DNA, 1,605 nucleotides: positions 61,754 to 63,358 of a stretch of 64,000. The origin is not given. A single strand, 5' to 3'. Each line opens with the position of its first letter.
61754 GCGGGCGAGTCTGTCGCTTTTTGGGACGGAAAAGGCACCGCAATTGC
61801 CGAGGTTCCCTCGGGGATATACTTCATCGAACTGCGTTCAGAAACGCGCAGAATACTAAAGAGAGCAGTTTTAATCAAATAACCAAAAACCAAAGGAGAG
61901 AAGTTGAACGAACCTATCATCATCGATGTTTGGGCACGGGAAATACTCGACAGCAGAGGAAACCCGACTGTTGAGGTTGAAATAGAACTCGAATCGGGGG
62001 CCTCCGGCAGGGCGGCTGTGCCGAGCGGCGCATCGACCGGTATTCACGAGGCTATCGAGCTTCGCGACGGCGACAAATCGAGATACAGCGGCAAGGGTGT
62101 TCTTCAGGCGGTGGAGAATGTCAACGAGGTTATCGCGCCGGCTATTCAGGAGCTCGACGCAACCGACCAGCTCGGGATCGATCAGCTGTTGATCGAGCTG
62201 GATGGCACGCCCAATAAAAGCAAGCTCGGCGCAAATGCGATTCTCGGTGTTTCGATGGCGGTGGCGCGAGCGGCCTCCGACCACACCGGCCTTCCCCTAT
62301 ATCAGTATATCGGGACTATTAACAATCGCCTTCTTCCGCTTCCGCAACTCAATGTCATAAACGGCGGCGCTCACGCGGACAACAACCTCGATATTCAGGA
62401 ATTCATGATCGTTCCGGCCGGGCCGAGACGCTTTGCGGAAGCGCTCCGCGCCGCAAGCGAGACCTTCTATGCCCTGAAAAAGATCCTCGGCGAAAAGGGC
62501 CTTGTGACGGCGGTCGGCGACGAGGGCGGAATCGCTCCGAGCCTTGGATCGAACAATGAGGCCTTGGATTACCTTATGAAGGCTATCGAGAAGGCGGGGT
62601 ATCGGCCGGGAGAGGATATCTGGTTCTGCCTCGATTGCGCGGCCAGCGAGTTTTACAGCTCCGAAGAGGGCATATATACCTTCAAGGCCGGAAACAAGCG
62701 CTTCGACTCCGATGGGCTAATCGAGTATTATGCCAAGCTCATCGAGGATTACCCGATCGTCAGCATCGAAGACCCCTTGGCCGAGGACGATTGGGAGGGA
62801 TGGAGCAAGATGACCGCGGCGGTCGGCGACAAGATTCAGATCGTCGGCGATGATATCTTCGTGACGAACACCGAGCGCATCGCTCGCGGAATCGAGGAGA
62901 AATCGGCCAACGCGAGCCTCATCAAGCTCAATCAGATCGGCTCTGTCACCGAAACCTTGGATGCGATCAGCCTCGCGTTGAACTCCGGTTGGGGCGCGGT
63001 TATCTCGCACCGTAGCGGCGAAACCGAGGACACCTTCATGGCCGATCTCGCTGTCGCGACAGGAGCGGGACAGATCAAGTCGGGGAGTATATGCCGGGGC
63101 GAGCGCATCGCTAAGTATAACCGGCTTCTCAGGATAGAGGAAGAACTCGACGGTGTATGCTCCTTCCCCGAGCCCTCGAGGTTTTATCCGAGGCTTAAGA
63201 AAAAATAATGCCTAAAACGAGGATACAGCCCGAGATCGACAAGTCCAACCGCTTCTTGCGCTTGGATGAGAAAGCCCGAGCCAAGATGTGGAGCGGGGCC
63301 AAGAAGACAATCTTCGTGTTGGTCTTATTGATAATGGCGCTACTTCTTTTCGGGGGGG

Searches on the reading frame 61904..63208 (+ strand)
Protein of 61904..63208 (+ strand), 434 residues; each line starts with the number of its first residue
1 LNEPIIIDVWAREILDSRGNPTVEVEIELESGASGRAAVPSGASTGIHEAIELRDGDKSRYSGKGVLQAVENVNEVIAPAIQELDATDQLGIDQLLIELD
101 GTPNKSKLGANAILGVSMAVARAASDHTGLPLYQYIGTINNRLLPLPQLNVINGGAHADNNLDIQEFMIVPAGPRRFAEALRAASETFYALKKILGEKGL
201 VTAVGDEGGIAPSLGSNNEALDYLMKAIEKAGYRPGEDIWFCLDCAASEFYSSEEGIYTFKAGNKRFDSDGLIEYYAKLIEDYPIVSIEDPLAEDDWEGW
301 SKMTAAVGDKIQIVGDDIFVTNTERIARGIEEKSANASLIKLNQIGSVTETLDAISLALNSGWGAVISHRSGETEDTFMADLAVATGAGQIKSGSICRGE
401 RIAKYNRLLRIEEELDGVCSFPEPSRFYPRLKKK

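Call 54: search_protein_families(library=pfam, proteins=[window:61904-63208:+], max_evalue=0.0001)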
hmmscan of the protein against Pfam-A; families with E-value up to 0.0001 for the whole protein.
window:61904-63208:+ (434 aa): 4 families
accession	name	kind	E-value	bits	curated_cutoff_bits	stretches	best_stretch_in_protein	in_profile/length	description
PF00113.28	Enolase_C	-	4.6e-122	407.4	21.5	1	143-419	3-285/296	Enolase, C-terminal TIM barrel domain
PF03952.21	Enolase_N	-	1.8e-61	206.5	35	1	6-136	1-131/131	Enolase, N-terminal domain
PF13378.12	MR_MLE_C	-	5.3e-07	30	29.4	1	264-387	52-170/219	Enolase C-terminal domain-like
PF07476.17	MAAL_C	-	9.3e-05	22.2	27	0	286-391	108-221/249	Methylaspartate ammonia-lyase C-terminus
